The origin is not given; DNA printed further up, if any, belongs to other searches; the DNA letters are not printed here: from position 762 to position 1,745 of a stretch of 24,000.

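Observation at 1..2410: P-loop-dead KaiC-like domains paired or fused with receiver domains next to the archaellum motor genes: candidate undescribed motility-control module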

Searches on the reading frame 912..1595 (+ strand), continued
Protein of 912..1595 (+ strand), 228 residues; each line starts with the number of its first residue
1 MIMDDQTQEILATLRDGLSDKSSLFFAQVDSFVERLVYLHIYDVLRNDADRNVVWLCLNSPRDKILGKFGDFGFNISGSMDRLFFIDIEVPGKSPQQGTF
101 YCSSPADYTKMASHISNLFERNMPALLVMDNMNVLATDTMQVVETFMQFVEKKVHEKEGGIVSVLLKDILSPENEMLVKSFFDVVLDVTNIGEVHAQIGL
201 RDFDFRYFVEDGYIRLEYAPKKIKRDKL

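Call 38: find_encoding_contigs(protein=P0092, flank=10000, max_places=2)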
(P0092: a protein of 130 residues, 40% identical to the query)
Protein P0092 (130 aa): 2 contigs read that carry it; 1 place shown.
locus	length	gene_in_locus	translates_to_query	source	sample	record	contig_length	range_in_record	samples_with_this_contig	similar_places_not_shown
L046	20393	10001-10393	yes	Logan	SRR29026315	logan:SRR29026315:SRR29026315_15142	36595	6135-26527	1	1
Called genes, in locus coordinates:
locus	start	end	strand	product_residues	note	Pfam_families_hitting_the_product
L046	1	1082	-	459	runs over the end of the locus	PF00266:Aminotran_5, PF05889:SepSecS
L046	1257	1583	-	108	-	-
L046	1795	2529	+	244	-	PF00899:ThiF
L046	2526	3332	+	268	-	PF02540:NAD_synthase (weak)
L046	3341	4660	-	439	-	PF01656:CbiA, PF13500:AAA_26, PF07685:GATase_3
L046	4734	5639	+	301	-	PF13353:Fer4_12 (faint), PF04055:Radical_SAM, PF06463:Mob_synth_C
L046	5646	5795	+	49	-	-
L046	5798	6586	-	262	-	PF01975:SurE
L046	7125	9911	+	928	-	PF01411:tRNA-synt_2c, PF07973:tRNA_SAD, PF02272:DHHA1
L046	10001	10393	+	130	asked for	-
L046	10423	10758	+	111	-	-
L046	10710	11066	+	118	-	PF00072:Response_reg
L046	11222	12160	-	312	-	PF07670:Gate (weak)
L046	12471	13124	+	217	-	PF24368:DUF7524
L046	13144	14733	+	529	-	PF06418:CTP_synth_N, PF00117:GATase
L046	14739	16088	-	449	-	PF01142:TruD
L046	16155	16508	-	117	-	PF01981:PTH2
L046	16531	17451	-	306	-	PF14397:ATPgrasp_ST (faint), PF02655:ATP-grasp_3 (weak), PF08443:RimK, PF02955:GSH-S_ATP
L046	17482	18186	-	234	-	PF04256:DUF434, PF18481:DUF5616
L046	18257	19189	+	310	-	PF02423:OCD_Mu_crystall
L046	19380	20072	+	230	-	PF06508:QueC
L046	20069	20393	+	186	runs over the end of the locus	PF04017:DUF366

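Call 45: search_solved_structures(query=A3, max_evalue=10)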
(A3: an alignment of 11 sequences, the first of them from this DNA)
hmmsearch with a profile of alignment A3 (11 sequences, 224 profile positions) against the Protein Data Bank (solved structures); distinct sequences matched with E-value up to 10: 2.
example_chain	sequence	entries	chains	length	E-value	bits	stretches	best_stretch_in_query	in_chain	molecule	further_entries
7o0i_B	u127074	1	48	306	0.068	16.1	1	124-163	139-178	Anti-anti-sigma factor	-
3rj8_A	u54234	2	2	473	1.6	11.6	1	53-106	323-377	Carbohydrate oxidase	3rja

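Call 50: search_protein_representatives(protein=window:912-1595:+)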
Query: 228 residues. Proteins with E-value up to 0.001 (for the whole library): 20; up to 1e-10: 6; up to 1e-30: 2. The best 20 are listed.
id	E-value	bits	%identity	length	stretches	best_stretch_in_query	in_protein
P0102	1.8e-57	211.0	43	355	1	5-228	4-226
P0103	4.7e-33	131.1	44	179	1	2-163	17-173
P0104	1.1e-26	110.3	67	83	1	3-83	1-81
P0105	7.9e-25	104.3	62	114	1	3-88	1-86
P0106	6.4e-22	94.7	29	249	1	8-206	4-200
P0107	7.8e-13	65.0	31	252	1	10-191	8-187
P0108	3.0e-09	53.3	24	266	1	21-200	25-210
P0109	3.8e-09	53.0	25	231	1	9-227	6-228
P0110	2.9e-08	50.1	29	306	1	22-189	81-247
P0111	3.7e-08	49.7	22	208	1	12-186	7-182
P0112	2.3e-06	43.9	24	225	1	12-208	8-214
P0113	1.2e-05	41.6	24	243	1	33-175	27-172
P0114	2.2e-05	40.7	27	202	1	24-160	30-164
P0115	8.2e-05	38.8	22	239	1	16-193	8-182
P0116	8.5e-05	38.8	21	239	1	23-189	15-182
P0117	9.1e-05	38.7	23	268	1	2-188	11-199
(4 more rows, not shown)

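Call 51: search_protein_families(library=pfam, proteins=[P0106, P0107, P0108, P0109, P0110, P0111, P0112, P0113, P0115, P0117], max_evalue=0.01)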
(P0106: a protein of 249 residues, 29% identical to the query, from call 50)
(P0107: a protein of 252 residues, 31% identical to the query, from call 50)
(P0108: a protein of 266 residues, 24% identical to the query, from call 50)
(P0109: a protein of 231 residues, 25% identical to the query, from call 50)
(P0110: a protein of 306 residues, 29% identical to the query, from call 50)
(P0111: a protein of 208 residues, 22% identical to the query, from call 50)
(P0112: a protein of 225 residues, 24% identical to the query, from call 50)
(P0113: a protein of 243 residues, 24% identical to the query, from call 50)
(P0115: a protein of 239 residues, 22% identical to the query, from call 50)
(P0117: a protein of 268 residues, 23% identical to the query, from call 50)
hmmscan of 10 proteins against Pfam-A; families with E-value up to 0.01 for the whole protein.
P0106 (249 aa): 1 family
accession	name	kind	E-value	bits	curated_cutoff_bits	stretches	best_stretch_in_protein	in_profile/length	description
PF06745.19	ATPase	-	0.0032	17.3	26.6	1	37-149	40-151/231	KaiC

P0107 (252 aa): 1 family
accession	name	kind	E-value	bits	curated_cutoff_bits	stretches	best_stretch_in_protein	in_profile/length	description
PF06745.19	ATPase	-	1.3e-06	28.4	26.6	1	45-160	47-161/231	KaiC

P0108 (266 aa): 3 families
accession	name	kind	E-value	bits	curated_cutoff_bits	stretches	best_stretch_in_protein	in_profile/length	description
PF06745.19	ATPase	-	0.00034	20.5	26.6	1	56-198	49-187/231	KaiC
PF05763.18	DUF835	-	0.0037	17.5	33.1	1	110-183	55-127/136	Protein of unknown function (DUF835)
PF23365.1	DUF7090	-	0.0058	16.8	27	1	58-202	45-186/192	Family of unknown function (DUF7090)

P0109 (231 aa): 2 families
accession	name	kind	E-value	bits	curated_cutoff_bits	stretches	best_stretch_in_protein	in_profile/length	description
PF06745.19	ATPase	-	0.0011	18.8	26.6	1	41-129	39-124/231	KaiC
PF23365.1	DUF7090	-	0.0054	16.9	27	1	78-192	69-184/192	Family of unknown function (DUF7090)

P0110 (306 aa): 2 families
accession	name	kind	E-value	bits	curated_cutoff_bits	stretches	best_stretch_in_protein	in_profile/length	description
PF24336.1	DUF7504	-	1e-05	26.5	27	1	81-245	3-178/179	Family of unknown function (DUF7504)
PF05763.18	DUF835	-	0.0097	16.1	33.1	0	152-235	54-131/136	Protein of unknown function (DUF835)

P0111 (208 aa): 5 families
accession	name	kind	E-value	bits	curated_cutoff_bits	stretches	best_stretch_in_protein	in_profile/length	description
PF06745.19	ATPase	-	2.1e-09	37.6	26.6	1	36-159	40-156/231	KaiC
PF05763.18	DUF835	-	8.4e-07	29.3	33.1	1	103-162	57-116/136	Protein of unknown function (DUF835)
PF24336.1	DUF7504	-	4.3e-05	24.5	27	1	98-185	81-176/179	Family of unknown function (DUF7504)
PF23365.1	DUF7090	-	0.0014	18.8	27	1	38-190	36-184/192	Family of unknown function (DUF7090)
PF10483.15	Elong_Iki1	-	0.0093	15.9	22.5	0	106-190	70-155/292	Elongator subunit Iki1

P0112 (225 aa): 4 families
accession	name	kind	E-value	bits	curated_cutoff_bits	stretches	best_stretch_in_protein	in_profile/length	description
PF24336.1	DUF7504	-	2.2e-07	31.9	27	1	40-193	22-177/179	Family of unknown function (DUF7504)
PF23365.1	DUF7090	-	4.5e-07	30.2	27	1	5-198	6-185/192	Family of unknown function (DUF7090)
PF05763.18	DUF835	-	1.6e-06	28.4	33.1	1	110-170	57-117/136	Protein of unknown function (DUF835)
PF06745.19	ATPase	-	0.00012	22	26.6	1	43-158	45-148/231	KaiC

P0113 (243 aa): 1 family
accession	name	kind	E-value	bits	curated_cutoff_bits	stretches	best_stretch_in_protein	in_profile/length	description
PF05763.18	DUF835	-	1.7e-05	25.1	33.1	1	98-160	55-118/136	Protein of unknown function (DUF835)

P0115 (239 aa): 0 families

P0117 (268 aa): 2 families
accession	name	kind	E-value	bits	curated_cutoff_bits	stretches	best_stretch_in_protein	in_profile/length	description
PF23365.1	DUF7090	-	0.00038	20.6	27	1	58-204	40-187/192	Family of unknown function (DUF7090)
PF06745.19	ATPase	-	0.0012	18.7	26.6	1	89-213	82-201/231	KaiC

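Call 65: list_cluster_members(proteins=[P0102, P0103, P0106, P0107, P0108, P0109, P0110, P0111, P0112, P0113])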
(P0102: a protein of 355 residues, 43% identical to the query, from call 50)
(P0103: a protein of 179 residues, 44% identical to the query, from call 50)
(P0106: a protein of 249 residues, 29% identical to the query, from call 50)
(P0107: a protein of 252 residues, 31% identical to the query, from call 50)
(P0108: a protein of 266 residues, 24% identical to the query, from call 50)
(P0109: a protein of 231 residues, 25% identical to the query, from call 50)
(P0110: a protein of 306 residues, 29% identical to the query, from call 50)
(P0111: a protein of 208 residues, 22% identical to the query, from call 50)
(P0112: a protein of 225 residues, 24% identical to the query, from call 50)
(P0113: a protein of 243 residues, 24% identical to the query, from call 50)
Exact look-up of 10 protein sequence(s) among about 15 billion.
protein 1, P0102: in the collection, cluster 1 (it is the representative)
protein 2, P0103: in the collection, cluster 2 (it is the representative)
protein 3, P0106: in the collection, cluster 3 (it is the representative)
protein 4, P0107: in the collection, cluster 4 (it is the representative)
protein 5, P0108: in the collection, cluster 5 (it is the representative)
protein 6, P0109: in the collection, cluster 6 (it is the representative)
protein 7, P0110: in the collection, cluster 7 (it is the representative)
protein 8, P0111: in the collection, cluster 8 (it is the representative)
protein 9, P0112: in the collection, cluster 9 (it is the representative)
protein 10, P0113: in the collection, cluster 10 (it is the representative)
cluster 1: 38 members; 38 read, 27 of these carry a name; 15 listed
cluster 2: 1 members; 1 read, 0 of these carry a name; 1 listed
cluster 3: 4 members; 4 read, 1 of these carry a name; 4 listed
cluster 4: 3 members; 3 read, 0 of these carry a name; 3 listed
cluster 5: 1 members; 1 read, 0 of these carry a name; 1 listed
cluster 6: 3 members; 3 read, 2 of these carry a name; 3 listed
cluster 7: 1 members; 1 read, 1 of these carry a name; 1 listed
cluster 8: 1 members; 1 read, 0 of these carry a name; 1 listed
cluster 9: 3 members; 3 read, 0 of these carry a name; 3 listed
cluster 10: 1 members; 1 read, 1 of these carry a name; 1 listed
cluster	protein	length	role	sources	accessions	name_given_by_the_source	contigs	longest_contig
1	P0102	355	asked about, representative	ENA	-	-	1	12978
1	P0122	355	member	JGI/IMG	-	CheY-like chemotaxis protein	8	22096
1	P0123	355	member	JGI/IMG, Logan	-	CheY-like chemotaxis protein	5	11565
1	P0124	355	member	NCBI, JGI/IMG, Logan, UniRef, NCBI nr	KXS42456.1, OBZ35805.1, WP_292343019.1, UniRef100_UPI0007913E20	MAG: response regulator receiver protein [Methanohalophilus sp. T328-1] | CheY-like chemotaxis protein | response regulator transcription factor n=1 Tax=Methanohalophilus sp. DAL1 TaxID=1864608 ...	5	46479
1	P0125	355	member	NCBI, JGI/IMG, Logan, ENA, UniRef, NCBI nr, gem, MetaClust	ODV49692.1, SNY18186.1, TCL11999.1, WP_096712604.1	response regulator receiver domain-containing protein [Methanohalophilus euhalobius] | Response regulator receiver domain-containing protein n=1 Tax=Methanohalophilus ... | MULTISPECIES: response regulator [Methanohalophilus]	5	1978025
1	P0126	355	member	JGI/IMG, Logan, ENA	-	CheY-like chemotaxis protein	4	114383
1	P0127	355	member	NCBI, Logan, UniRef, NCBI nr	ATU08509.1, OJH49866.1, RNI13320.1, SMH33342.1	response regulator transcription factor [Methanohalophilus portucalensis] | Response regulator n=2 Tax=Methanohalophilus portucalensis TaxID=39664 ... | response regulator [Methanohalophilus portucalensis]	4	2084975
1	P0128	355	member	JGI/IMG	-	CheY-like chemotaxis protein/KaiC/GvpD/RAD55 family RecA-like ATPase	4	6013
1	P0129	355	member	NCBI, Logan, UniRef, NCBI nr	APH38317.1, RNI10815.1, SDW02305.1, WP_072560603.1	response regulator transcription factor [Methanohalophilus halophilus] | Response regulator n=1 Tax=Methanohalophilus halophilus TaxID=2177 RepID=A0A1L3Q0B2_9EURY | response regulator [Methanohalophilus halophilus]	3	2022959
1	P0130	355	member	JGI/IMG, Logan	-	CheY-like chemotaxis protein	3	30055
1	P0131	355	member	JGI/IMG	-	CheY-like chemotaxis protein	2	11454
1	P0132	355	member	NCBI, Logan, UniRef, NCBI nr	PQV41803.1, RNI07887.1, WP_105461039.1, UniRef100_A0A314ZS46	response regulator transcription factor [Methanohalophilus euhalobius] | DNA-binding response regulator n=1 Tax=Methanohalophilus euhalobius TaxID=51203 ... | response regulator [Methanohalophilus euhalobius]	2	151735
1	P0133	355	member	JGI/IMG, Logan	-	CheY-like chemotaxis protein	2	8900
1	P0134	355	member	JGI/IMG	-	CheY-like chemotaxis protein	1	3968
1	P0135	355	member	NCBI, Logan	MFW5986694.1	MAG: response regulator transcription factor [Methanohalophilus sp.]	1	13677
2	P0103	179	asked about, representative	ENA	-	-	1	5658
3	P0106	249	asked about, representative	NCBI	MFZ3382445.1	MAG: hypothetical protein WA144_00825 [Candidatus Methanoperedens sp.]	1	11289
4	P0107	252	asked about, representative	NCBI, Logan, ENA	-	-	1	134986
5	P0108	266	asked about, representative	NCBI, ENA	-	-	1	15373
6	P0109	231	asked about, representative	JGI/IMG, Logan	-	hypothetical protein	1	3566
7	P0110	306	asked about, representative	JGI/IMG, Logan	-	hypothetical protein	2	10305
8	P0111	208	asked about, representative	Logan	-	-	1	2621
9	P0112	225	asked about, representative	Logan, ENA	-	-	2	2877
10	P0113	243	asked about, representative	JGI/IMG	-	predicted glycosyltransferase involved in capsule biosynthesis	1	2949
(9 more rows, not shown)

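Call 77: find_related_loci(query=A5, collection=metagenome_contigs, flank=10000)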
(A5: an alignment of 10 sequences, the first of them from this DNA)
Query A5 (226 aa) in metagenome_contigs; peptide patterns used: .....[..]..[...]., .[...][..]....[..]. (x = any residue, [..] = any of these).
75 stretches matched a pattern; 11 encode a relative of the query (tblastn E <= 1e-3); 11 distinct loci.
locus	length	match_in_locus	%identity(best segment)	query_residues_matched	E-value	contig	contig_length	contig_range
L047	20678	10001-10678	86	1-226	2e-133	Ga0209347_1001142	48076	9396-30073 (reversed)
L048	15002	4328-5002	75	2-226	1e-115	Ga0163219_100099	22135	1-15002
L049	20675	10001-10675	74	2-226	2e-114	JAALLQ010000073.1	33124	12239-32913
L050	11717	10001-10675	74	2-226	2e-114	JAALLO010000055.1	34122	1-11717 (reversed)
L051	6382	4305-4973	64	2-224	2e-96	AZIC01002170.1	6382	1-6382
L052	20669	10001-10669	62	3-226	4e-93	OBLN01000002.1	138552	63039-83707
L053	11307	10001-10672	42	1-225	4e-66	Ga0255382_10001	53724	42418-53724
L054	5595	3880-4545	42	4-226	9e-65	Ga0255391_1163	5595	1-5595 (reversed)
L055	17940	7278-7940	42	5-226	2e-61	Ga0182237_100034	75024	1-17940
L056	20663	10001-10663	41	5-226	7e-61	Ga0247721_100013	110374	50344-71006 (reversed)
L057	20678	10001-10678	62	1-226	1e-95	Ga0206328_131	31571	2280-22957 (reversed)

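Call 80: search_protein_families(library=pfam, proteins=[L052:15718-19230:+], max_evalue=0.01)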
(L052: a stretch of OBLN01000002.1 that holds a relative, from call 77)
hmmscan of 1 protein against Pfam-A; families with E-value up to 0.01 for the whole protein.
L052:15718-19230:+ (1171 aa): 3 families
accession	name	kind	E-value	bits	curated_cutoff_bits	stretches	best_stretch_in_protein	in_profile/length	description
PF00437.27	T2SSE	-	3.1e-27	95.6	24.9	1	170-387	4-225/370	Type II/IV secretion system protein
PF14890.11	Intein_splicing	-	1.3e-05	25.5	35.8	1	410-797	10-96/155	Intein splicing domain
PF13555.12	AAA_29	-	0.0025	18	27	1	276-328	4-51/61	P-loop containing region of AAA domain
